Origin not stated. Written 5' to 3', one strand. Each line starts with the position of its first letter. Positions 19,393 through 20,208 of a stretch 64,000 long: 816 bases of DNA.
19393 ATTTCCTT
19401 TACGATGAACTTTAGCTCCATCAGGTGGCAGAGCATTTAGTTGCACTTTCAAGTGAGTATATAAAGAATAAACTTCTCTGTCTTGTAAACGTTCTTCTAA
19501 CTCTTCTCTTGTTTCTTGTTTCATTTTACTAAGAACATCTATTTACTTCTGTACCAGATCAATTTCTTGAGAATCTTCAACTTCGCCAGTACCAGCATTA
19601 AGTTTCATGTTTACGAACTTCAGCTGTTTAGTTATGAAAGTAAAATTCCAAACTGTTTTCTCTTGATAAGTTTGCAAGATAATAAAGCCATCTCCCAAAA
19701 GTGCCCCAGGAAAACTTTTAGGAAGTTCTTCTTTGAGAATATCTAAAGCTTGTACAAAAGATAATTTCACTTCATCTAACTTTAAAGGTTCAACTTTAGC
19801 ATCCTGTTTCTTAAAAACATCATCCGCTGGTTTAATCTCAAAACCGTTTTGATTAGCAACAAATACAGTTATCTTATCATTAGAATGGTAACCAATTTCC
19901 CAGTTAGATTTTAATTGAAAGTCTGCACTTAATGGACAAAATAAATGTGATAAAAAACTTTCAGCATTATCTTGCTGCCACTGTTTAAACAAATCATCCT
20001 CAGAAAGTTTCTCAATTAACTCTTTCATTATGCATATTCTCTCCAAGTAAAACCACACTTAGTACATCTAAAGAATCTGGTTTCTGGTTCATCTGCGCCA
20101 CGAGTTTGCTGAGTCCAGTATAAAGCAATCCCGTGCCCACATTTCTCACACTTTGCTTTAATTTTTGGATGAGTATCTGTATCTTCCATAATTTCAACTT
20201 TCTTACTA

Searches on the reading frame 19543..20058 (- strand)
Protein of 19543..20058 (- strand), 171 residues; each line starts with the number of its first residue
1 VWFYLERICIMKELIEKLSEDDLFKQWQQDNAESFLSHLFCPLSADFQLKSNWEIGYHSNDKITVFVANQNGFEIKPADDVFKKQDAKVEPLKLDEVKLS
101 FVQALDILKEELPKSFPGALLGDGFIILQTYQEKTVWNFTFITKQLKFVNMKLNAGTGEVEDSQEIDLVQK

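Call 38: search_protein_families(library=pfam, proteins=[window:19543-20058:-], max_evalue=0.001)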
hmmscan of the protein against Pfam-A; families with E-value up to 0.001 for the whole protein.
window:19543-20058:- (171 aa): 1 family
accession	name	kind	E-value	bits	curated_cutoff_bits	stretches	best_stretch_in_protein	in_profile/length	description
PF03413.25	PepSY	-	3.9e-05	24.3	24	1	98-162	1-58/60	Peptidase propeptide and YPEB domain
